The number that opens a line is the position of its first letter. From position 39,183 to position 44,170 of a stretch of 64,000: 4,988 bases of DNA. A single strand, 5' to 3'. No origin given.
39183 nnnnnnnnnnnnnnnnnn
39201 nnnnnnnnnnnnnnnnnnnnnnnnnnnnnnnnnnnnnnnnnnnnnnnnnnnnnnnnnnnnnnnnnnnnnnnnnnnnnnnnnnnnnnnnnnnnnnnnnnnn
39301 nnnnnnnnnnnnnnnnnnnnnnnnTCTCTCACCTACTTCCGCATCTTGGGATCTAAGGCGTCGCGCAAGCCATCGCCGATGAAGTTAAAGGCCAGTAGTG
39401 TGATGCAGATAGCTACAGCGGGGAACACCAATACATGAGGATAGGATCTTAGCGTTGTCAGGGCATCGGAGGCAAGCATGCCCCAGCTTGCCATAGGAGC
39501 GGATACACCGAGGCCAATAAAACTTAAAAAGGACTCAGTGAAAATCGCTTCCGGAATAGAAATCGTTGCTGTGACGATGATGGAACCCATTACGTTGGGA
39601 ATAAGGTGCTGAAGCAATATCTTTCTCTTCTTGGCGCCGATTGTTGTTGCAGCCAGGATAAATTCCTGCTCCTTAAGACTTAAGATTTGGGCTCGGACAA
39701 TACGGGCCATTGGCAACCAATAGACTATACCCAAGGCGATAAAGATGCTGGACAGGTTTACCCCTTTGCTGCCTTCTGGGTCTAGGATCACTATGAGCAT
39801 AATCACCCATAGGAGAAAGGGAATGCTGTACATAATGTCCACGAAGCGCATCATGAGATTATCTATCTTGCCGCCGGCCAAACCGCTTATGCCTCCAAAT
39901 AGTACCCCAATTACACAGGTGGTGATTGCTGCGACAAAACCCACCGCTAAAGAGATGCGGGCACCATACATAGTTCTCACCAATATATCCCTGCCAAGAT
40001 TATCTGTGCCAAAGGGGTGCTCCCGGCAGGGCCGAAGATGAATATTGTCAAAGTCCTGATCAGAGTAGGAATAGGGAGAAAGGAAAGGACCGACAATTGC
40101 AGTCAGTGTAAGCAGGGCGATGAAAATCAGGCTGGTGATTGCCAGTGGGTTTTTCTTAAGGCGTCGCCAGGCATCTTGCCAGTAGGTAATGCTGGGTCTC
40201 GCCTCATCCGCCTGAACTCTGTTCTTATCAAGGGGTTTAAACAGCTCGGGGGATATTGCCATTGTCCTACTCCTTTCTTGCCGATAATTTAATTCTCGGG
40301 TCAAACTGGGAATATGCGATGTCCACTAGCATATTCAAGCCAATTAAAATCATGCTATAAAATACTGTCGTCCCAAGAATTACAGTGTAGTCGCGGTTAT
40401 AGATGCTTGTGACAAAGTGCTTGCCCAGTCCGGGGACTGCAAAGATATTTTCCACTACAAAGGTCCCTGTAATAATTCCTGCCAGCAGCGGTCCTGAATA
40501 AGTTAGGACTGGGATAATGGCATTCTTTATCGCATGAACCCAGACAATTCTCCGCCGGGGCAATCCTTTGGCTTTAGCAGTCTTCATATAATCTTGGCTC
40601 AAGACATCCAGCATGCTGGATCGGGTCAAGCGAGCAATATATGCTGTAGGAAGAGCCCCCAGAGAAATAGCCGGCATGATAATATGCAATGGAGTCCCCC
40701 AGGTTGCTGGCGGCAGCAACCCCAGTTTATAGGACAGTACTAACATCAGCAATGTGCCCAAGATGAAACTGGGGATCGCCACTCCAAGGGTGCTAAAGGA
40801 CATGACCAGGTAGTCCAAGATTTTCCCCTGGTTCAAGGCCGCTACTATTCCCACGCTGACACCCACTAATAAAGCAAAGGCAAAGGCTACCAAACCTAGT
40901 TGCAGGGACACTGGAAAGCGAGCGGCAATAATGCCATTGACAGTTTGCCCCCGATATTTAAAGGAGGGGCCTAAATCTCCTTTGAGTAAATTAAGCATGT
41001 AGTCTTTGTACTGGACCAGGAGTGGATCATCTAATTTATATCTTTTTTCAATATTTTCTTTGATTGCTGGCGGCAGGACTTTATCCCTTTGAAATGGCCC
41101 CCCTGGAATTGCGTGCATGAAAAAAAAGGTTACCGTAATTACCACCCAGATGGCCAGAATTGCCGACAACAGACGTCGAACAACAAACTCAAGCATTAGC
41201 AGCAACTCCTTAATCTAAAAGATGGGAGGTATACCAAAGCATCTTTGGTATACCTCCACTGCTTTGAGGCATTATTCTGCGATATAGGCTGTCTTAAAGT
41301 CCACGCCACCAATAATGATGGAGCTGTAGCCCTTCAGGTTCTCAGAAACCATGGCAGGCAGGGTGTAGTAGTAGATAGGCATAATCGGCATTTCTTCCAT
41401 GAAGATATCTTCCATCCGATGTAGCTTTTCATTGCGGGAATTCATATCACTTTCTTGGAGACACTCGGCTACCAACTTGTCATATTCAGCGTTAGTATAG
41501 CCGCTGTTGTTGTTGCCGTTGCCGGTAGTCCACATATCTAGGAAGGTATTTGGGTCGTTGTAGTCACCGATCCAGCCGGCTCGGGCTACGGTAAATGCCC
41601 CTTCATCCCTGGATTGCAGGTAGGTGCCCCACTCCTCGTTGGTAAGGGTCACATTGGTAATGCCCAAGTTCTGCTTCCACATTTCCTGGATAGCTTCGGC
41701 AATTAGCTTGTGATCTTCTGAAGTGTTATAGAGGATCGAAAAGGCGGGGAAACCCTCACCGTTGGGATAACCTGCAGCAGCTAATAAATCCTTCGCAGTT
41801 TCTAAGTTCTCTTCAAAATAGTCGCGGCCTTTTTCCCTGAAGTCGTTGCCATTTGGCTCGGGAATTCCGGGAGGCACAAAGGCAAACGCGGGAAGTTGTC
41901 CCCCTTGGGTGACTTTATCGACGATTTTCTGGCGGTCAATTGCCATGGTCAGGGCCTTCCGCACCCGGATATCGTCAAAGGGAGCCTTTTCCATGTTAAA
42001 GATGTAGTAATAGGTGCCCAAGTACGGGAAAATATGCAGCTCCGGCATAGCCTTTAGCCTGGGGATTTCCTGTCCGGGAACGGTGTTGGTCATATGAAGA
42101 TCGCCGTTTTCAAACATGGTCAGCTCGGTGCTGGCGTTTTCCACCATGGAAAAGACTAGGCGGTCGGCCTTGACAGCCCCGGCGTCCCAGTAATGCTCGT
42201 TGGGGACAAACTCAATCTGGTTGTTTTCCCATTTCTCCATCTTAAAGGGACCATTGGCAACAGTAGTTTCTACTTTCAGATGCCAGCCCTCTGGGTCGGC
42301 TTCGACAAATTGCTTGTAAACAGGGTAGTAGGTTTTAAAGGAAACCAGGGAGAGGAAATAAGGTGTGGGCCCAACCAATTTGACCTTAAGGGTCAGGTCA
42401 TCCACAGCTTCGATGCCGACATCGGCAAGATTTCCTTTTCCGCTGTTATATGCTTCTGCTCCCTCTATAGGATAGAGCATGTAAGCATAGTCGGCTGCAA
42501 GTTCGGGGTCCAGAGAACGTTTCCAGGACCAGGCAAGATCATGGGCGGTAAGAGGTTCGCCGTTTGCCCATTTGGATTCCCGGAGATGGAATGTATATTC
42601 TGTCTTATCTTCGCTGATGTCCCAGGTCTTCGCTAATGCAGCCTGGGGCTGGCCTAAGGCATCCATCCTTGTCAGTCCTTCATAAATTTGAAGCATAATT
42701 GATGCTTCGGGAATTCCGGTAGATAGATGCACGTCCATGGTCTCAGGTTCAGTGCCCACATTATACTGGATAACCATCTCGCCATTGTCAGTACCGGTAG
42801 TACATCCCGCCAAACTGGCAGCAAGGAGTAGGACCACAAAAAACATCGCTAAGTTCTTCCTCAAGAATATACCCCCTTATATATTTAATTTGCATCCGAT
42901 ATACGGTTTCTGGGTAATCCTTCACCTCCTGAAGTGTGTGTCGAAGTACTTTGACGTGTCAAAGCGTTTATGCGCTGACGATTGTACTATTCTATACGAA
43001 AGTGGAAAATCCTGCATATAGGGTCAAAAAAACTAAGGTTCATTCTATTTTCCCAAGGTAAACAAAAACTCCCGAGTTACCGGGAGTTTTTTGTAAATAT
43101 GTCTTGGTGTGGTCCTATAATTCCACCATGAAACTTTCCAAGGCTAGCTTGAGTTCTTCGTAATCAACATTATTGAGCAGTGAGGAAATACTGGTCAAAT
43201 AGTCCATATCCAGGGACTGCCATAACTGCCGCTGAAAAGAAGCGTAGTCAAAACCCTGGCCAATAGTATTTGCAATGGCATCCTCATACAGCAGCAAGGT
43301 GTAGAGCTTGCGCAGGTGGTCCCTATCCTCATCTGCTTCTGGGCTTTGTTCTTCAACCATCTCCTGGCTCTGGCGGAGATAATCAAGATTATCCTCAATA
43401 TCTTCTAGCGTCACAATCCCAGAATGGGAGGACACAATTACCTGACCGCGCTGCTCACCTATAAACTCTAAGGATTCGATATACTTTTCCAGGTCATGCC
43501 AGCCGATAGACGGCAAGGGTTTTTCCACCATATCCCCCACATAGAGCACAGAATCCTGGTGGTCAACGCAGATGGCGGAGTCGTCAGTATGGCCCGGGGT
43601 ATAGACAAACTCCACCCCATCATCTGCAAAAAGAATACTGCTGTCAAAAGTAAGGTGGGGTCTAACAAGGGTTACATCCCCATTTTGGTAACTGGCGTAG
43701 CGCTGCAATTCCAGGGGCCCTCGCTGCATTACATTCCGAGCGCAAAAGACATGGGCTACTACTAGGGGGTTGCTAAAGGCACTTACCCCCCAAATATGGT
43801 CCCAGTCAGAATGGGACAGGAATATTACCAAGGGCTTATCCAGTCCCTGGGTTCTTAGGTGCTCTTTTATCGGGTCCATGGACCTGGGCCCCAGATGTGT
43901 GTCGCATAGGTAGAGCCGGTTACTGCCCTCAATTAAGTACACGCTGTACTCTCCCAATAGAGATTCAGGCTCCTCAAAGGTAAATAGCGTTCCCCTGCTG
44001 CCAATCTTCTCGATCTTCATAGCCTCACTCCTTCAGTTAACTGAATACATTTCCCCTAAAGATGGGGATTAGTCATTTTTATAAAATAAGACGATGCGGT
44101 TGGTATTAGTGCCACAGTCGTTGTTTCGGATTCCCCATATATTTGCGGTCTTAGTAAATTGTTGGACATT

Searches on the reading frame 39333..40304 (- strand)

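Call 69: search_protein_families(library=pfam, max_evalue=0.00001, proteins=[window:39333-40304:-])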
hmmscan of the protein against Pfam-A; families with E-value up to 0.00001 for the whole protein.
window:39333-40304:- (323 aa): 2 families
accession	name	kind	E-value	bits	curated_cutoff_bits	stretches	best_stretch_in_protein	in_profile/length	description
PF00528.27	BPD_transp_1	-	5.3e-33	114.7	26.4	1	133-323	1-184/184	Binding-protein-dependent transport system inner membrane component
PF12911.12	OppC_N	-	1.8e-21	76.2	23.9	1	40-92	1-53/53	N-terminal TM domain of oligopeptide transport permease C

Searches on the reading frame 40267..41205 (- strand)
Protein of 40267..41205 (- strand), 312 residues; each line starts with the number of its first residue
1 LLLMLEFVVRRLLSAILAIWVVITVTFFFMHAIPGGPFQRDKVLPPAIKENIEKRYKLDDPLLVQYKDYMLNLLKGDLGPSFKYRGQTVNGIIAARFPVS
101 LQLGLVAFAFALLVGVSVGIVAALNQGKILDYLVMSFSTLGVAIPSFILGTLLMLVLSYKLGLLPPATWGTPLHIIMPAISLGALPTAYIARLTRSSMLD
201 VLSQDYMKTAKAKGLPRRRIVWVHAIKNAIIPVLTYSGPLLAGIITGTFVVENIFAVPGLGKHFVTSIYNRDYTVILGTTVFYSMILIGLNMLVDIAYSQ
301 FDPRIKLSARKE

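Call 69: search_protein_families(library=pfam, max_evalue=0.00001, proteins=[window:40267-41205:-])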
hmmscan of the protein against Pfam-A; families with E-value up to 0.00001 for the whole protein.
window:40267-41205:- (312 aa): 2 families
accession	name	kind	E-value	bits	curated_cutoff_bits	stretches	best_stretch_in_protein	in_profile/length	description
PF00528.27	BPD_transp_1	-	1.7e-39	135.9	26.4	1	115-306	1-183/184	Binding-protein-dependent transport system inner membrane component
PF19300.4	BPD_transp_1_N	-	3.7e-11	43.7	23.8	1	4-77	1-76/114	Binding-prot-dependent transport system membrane comp, N-term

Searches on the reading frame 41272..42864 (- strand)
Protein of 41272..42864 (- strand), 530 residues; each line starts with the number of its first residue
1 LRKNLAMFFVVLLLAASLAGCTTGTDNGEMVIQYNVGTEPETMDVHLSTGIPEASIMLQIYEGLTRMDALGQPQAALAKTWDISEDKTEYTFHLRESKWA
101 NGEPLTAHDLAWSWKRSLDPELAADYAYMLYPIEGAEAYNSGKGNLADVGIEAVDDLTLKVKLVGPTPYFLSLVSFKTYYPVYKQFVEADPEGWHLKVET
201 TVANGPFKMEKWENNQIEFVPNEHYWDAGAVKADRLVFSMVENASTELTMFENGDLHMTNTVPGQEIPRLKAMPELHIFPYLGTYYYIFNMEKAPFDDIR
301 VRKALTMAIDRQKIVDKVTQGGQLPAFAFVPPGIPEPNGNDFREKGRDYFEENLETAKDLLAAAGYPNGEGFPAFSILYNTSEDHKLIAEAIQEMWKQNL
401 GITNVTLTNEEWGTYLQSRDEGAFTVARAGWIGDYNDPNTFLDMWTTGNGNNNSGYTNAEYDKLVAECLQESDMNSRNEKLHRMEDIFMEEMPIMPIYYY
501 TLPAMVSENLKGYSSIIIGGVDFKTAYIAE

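Call 69: search_protein_families(library=pfam, max_evalue=0.00001, proteins=[window:41272-42864:-])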
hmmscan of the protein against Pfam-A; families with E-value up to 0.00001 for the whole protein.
window:41272-42864:- (530 aa): 1 family
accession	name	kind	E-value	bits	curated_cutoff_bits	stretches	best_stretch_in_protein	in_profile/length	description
PF00496.27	SBP_bac_5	-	4.7e-96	322.6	32.4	1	73-453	2-368/368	Bacterial extracellular solute-binding proteins, family 5 Middle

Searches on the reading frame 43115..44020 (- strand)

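Call 69: search_protein_families(library=pfam, max_evalue=0.00001, proteins=[window:43115-44020:-])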
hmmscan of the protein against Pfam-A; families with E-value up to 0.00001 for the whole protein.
window:43115-44020:- (301 aa): 1 family
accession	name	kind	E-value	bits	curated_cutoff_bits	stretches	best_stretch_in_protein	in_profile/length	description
PF00753.33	Lactamase_B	-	1.5e-20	74.5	22.7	1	26-199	7-196/196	Metallo-beta-lactamase superfamily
